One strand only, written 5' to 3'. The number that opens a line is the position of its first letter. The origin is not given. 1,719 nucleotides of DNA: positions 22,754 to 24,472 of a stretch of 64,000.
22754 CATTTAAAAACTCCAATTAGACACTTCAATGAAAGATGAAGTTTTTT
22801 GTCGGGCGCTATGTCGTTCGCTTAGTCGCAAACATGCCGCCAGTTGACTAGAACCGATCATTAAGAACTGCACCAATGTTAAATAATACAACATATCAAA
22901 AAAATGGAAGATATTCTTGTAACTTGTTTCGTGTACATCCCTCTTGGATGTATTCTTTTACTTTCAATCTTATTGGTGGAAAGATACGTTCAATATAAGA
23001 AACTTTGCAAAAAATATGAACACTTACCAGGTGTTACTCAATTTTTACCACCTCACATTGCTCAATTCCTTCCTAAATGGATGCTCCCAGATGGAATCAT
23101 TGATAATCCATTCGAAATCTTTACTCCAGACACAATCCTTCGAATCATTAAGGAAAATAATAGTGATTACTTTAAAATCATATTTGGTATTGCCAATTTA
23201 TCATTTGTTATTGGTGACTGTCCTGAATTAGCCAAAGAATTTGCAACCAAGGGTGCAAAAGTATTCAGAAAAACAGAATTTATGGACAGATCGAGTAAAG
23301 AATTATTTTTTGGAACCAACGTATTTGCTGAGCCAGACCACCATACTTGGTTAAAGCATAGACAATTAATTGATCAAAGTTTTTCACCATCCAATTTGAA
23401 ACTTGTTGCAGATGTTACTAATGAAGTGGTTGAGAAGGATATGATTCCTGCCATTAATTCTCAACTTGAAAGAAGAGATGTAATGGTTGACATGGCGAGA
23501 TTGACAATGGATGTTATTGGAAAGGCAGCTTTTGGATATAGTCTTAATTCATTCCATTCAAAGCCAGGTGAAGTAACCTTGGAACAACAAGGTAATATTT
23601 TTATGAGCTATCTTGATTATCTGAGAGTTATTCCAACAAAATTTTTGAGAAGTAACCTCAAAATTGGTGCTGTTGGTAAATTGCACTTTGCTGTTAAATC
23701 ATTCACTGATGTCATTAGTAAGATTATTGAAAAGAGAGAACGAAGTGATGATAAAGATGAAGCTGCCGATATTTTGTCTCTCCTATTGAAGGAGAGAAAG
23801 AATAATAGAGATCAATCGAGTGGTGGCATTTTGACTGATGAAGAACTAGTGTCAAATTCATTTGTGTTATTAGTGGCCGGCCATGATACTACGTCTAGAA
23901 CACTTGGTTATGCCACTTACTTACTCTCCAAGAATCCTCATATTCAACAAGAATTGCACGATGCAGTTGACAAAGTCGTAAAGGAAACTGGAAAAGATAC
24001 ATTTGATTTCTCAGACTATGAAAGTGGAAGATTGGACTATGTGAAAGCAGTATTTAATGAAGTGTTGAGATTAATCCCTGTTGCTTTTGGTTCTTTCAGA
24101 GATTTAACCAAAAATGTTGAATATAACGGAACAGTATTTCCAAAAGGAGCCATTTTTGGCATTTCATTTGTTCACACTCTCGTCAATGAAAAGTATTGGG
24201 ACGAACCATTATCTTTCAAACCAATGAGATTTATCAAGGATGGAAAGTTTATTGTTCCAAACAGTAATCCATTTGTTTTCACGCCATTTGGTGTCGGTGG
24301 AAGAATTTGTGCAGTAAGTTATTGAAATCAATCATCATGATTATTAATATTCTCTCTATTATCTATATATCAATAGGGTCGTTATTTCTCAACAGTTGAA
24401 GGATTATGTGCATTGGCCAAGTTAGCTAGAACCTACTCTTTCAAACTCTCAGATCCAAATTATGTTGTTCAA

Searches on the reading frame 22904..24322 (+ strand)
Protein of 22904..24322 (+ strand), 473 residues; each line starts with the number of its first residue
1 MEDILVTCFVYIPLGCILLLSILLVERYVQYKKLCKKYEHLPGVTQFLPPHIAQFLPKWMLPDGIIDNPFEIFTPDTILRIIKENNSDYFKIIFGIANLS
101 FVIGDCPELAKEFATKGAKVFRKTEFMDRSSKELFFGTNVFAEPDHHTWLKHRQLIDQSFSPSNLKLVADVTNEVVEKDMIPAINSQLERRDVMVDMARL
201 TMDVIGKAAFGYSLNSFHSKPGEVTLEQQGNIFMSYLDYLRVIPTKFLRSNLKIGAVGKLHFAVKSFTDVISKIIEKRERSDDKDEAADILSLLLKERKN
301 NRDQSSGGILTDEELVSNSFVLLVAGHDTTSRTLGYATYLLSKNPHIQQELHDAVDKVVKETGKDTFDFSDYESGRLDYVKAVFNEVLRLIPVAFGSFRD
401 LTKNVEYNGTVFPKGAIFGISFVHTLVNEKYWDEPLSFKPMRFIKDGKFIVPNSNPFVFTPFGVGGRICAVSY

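Call 25: list_cluster_members(proteins=[window:22904-24322:+, window:16987-17796:+, window:37216-38094:+, window:59509-60885:+, window:27588-28952:+])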
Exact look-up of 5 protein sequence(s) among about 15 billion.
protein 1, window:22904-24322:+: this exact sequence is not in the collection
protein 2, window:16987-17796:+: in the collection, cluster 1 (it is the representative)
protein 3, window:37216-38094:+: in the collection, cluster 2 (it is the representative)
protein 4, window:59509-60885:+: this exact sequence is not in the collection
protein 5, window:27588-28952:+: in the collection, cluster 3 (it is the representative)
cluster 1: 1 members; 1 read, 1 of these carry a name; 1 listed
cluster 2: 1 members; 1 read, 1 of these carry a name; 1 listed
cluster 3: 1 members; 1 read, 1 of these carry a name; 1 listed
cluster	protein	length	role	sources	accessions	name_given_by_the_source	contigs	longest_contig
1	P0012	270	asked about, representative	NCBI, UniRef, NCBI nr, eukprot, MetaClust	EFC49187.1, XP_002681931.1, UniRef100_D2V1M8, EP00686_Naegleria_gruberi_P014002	predicted protein [Naegleria gruberi] | Peptidyl-tRNA hydrolase n=1 Tax=Naegleria gruberi TaxID=5762 RepID=D2V1M8_NAEGR | uncharacterized protein NAEGRDRAFT_62632 [Naegleria gruberi]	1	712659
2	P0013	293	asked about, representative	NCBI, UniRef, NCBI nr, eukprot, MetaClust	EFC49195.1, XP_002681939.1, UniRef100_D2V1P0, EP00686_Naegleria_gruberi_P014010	predicted protein [Naegleria gruberi] | Predicted protein n=1 Tax=Naegleria gruberi TaxID=5762 RepID=D2V1P0_NAEGR | uncharacterized protein NAEGRDRAFT_62643 [Naegleria gruberi]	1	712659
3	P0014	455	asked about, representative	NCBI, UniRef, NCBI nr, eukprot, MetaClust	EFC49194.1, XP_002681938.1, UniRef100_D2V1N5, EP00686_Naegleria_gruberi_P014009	hypothetical protein NAEGRDRAFT_45926 [Naegleria gruberi] | F-box domain-containing protein n=1 Tax=Naegleria gruberi TaxID=5762 RepID=D2V1N5_NAEGR | uncharacterized protein NAEGRDRAFT_45926 [Naegleria gruberi]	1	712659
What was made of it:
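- Organism: three neighbouring ORFs are exact matches to N. gruberi proteins EFC49187, EFC49194 and EFC49195 (call 25).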

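Call 26: search_protein_families(library=pfam, proteins=[window:22904-24322:+], max_evalue=0.001)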
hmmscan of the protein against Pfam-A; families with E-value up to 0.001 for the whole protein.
window:22904-24322:+ (473 aa): 1 family
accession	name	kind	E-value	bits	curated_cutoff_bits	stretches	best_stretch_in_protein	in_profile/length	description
PF00067.27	p450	-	1.4e-55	189.4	22.8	1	102-469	47-411/462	Cytochrome P450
